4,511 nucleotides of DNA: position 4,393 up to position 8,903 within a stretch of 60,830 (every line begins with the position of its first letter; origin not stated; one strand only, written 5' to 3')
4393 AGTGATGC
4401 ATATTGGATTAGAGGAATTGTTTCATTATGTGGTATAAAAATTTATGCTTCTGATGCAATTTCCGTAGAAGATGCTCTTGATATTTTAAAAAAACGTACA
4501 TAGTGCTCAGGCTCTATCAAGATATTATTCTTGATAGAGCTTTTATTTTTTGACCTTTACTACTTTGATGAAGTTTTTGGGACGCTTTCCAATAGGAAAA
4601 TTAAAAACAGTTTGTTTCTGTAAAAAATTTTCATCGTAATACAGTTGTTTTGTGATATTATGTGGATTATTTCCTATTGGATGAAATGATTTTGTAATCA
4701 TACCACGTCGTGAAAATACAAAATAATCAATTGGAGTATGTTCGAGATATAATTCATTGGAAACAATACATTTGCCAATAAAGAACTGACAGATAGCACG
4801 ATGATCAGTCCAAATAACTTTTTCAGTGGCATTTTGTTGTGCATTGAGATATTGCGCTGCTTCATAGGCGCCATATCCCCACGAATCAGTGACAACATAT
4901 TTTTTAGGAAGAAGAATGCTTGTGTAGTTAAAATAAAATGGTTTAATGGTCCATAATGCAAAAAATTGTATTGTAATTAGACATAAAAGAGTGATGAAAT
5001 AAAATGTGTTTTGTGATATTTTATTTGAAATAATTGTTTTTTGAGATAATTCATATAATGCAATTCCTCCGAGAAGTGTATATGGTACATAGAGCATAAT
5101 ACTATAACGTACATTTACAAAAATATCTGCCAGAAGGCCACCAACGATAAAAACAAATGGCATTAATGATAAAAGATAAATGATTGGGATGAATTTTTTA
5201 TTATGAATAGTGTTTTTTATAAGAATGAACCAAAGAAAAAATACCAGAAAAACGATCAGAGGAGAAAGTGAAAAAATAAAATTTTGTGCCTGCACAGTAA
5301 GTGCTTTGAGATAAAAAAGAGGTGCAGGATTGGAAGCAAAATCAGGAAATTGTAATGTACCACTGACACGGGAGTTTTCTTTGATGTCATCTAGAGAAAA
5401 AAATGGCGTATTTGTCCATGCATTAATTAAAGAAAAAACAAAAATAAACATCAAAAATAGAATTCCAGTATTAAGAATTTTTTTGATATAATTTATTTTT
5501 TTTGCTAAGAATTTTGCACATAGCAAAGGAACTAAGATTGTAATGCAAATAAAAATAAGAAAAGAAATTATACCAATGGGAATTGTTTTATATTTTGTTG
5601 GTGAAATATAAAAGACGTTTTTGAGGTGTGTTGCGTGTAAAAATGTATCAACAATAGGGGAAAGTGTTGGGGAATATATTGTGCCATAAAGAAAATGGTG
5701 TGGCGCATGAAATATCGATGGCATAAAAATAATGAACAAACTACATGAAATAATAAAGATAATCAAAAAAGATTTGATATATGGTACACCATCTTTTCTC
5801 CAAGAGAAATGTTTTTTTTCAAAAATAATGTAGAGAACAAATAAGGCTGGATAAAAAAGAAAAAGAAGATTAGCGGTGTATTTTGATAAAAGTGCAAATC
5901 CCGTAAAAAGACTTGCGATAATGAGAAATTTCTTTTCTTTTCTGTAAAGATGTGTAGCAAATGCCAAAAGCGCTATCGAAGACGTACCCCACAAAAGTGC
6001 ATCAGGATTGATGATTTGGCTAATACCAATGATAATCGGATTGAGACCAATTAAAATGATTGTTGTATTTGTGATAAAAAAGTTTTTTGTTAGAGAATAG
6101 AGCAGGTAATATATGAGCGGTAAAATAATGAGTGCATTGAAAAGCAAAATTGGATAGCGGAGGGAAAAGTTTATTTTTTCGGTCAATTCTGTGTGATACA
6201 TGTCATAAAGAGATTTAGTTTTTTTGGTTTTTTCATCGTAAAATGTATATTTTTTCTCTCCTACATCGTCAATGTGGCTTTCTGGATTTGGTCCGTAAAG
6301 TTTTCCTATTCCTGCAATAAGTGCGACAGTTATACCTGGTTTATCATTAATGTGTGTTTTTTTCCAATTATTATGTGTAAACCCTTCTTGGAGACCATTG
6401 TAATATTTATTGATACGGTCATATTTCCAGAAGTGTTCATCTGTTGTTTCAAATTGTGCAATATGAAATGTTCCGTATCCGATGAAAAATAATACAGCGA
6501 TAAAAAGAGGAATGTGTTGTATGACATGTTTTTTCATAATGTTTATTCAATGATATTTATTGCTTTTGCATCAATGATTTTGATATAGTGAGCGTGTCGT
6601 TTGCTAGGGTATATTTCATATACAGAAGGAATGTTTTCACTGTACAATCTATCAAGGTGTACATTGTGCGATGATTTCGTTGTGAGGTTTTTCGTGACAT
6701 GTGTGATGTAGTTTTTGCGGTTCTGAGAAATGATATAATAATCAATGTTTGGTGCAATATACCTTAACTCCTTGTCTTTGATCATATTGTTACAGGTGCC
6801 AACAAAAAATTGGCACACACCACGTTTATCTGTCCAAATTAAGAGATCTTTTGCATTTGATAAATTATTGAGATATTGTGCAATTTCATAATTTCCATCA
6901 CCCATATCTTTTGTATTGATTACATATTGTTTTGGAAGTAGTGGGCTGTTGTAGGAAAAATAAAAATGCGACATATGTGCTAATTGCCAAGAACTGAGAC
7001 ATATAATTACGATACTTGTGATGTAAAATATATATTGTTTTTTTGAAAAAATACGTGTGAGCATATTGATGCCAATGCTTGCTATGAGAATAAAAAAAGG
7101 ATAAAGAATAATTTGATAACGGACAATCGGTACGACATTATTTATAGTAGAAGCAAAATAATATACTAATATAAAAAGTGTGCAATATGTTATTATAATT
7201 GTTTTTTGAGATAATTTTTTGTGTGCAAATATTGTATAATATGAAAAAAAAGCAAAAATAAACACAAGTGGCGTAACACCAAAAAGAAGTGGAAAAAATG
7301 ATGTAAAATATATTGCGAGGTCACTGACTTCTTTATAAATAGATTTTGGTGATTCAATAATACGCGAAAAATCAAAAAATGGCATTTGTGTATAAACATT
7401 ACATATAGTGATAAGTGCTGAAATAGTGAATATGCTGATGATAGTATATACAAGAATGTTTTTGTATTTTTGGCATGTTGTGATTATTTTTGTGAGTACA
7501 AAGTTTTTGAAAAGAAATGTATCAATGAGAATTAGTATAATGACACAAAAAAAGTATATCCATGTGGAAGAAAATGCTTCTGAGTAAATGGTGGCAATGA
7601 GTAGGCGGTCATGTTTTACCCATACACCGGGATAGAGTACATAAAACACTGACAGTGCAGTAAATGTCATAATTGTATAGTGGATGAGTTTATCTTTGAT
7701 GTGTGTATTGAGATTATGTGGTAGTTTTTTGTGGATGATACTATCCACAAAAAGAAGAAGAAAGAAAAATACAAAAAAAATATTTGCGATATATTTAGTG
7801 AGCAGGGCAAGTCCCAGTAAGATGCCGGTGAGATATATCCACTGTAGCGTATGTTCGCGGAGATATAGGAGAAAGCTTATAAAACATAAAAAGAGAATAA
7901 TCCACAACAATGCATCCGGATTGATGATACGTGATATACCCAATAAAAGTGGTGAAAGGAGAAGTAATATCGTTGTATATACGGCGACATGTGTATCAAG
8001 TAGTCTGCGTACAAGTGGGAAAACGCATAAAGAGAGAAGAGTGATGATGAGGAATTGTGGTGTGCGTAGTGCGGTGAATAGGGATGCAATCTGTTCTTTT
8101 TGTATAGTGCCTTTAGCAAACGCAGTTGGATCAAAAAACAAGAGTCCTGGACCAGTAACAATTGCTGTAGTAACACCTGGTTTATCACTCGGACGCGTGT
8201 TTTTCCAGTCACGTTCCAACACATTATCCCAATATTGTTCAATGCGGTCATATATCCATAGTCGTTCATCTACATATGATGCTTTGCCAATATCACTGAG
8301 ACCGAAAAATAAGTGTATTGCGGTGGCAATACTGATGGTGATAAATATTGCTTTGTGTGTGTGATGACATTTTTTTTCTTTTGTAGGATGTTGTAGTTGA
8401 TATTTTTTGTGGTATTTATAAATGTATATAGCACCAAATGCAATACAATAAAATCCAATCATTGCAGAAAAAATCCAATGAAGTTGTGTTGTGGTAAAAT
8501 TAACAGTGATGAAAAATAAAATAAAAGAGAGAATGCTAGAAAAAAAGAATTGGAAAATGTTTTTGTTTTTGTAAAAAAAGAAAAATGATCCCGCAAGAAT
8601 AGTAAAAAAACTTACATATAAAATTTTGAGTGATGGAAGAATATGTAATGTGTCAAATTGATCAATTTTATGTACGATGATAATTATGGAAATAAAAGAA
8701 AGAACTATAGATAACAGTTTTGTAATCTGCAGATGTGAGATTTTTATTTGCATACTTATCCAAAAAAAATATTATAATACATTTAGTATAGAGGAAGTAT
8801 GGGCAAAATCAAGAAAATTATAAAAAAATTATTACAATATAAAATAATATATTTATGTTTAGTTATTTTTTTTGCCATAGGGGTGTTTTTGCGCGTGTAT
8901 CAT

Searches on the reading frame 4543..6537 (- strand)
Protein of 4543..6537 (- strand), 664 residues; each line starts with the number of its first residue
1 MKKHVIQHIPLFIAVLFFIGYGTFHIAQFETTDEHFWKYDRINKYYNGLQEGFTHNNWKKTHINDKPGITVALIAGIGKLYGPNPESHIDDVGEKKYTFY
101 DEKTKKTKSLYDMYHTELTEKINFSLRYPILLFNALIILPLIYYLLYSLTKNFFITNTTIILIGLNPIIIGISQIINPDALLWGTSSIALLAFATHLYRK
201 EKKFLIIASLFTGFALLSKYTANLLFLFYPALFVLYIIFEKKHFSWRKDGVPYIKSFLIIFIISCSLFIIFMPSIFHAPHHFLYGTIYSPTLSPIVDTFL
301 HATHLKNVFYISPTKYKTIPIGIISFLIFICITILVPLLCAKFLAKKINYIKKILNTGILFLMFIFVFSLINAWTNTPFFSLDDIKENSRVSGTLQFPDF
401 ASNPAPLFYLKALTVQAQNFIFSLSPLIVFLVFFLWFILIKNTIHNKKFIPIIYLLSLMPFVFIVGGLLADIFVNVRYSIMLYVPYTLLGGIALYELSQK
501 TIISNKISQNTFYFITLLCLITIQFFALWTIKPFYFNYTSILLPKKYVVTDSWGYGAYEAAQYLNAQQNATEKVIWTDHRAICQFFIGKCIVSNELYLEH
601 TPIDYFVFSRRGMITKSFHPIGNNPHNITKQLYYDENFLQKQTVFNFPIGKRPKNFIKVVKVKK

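Call 4: search_protein_families(library=pfam, proteins=[window:4543-6537:-], max_evalue=0.01)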
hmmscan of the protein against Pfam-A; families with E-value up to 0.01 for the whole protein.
window:4543-6537:- (664 aa): 1 family
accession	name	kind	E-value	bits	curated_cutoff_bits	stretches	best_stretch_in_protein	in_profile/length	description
PF13231.12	PMT_2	-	1.9e-08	35.1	26.1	1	127-264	21-155/160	Dolichyl-phosphate-mannose-protein mannosyltransferase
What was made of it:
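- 4543..6537 (-): PMTa: native AT-rich GT-C (PMT_2) glycosyltransferase, 664 aa. Pfam PMT_2 at 35.1 bits (call 4).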

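Call 5: search_protein_families(library=ncbifam, proteins=[window:4543-6537:-], max_evalue=0.01)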
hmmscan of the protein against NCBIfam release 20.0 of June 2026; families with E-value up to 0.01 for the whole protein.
window:4543-6537:- (664 aa): 0 families

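Call 31: list_cluster_members(proteins=[window:4543-6537:-, window:6543-8753:-, window:8799-10550:+, window:10729-11109:+, window:11822-13423:+, window:13468-14076:+, window:14347-16128:+, window:16220-16582:+, window:16684-17439:+, window:21442-22620:-])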
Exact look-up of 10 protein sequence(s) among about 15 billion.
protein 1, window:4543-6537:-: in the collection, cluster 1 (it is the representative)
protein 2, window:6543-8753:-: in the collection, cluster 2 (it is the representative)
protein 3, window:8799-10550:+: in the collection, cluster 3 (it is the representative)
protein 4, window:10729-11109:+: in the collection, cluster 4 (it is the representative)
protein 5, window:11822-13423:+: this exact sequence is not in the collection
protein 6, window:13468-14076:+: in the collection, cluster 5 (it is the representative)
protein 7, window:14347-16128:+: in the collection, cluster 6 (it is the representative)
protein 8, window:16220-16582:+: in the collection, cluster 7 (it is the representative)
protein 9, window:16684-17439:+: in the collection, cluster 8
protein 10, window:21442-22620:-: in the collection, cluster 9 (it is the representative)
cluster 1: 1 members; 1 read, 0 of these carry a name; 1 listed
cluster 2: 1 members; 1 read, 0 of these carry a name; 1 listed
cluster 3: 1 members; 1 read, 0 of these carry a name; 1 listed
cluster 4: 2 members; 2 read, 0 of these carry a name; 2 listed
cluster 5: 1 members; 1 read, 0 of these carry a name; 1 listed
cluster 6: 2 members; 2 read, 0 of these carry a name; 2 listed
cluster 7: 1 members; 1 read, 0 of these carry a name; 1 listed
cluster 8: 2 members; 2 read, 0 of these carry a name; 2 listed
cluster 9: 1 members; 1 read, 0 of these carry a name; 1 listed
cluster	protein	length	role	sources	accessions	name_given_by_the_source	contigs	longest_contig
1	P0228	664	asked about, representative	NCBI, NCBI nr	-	-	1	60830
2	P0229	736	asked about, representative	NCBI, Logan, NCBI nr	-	-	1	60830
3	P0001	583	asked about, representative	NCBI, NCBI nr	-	-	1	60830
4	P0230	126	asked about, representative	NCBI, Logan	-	-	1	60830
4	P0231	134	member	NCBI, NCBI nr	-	-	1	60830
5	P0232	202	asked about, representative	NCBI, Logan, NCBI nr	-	-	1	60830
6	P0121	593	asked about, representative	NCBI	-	-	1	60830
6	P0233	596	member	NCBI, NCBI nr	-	-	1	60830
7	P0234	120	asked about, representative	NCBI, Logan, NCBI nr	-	-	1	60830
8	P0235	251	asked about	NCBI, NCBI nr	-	-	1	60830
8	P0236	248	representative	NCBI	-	-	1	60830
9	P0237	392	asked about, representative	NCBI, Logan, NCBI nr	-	-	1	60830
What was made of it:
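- Tried and rejected: The 90% clusters contain only the window's own proteins (call 31), so no second assembly of the whole organism is available.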

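Call 32: find_encoding_contigs(protein=P0232, flank=10000, max_places=6)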
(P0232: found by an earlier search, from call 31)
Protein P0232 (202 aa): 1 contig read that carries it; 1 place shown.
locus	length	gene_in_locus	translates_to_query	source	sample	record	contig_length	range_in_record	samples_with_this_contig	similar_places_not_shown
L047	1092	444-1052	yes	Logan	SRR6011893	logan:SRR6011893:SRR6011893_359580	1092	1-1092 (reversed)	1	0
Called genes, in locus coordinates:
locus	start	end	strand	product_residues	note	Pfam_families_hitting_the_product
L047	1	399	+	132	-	?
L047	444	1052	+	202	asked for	PF00657:Lipase_GDSL, PF13472:Lipase_GDSL_2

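Call 33: find_encoding_contigs(protein=P0229, flank=10000, max_places=6)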
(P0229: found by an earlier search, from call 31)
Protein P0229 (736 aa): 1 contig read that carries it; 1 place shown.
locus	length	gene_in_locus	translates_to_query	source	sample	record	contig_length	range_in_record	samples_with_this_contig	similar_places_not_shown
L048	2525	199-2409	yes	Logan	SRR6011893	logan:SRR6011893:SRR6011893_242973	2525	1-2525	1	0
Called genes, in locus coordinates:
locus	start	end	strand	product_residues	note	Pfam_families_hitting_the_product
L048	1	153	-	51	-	?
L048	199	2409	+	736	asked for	PF02366:PMT (weak), PF13231:PMT_2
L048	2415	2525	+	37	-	?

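Call 35: find_encoding_contigs(protein=P0230, flank=10000, max_places=6)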
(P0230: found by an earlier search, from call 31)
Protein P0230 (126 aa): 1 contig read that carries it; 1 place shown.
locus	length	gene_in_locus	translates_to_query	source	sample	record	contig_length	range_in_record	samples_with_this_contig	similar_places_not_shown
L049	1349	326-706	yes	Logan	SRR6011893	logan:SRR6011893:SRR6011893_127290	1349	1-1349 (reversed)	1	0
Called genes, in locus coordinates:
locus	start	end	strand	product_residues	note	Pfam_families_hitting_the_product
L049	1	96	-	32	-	?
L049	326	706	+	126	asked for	PF01807:Zn_ribbon_DnaG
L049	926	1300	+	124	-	-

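Call 36: find_encoding_contigs(protein=P0234, flank=10000, max_places=6)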
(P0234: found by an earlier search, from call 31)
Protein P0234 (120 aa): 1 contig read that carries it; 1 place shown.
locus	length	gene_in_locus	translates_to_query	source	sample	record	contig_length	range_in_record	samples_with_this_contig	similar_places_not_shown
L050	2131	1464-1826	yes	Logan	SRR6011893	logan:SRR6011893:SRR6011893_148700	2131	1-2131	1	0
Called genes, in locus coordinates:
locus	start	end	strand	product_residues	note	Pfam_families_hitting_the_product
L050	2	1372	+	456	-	?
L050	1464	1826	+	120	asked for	PF09864:MliC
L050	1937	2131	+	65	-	?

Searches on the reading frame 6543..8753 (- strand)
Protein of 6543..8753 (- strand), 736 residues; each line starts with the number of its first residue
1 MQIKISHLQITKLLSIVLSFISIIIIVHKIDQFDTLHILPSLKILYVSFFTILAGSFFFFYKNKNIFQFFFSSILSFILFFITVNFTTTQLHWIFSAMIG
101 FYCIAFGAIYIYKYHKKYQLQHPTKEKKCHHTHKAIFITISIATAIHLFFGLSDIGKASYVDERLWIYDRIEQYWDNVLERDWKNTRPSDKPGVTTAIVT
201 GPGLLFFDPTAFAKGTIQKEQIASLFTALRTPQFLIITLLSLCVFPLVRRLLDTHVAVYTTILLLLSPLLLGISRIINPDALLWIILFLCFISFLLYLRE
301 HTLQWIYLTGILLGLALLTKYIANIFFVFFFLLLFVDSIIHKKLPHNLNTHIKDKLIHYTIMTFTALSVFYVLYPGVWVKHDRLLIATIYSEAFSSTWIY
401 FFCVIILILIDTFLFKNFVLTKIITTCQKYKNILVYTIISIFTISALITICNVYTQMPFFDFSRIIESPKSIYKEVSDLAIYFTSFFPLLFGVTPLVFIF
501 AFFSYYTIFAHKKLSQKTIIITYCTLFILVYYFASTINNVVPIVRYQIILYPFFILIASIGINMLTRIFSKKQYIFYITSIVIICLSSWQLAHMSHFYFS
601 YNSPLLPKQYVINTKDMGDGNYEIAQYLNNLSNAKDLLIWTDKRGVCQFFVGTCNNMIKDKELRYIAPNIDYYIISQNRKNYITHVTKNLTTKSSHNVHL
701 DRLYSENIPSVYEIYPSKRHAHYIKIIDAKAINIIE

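Call 4: search_protein_families(library=pfam, proteins=[window:6543-8753:-], max_evalue=0.01)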
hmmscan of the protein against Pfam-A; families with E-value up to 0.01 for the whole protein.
window:6543-8753:- (736 aa): 2 families
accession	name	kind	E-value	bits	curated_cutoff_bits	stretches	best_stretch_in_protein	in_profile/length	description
PF13231.12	PMT_2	-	2e-15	57.8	26.1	1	227-346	22-144/160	Dolichyl-phosphate-mannose-protein mannosyltransferase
PF02366.24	PMT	-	7.1e-06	26.2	22.7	1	228-369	84-228/245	Dolichyl-phosphate-mannose-protein mannosyltransferase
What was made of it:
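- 6543..8753 (-): PMTb: native AT-rich GT-C (PMT_2/PMT) glycosyltransferase, 736 aa. Pfam PMT_2 at 57.8 bits (call 4).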

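Call 5: search_protein_families(library=ncbifam, proteins=[window:6543-8753:-], max_evalue=0.01)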
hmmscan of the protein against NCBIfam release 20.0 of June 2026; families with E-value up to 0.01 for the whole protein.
window:6543-8753:- (736 aa): 0 families

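Call 64: search_solved_structures(query=window:6543-8753:-, max_evalue=1)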
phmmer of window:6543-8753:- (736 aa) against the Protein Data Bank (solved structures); distinct sequences matched with E-value up to 1: 1.
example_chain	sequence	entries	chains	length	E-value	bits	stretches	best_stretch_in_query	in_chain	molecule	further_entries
1dp6_A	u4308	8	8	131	0.89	11.6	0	632-704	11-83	FIXL PROTEIN | SENSOR PROTEIN FIXL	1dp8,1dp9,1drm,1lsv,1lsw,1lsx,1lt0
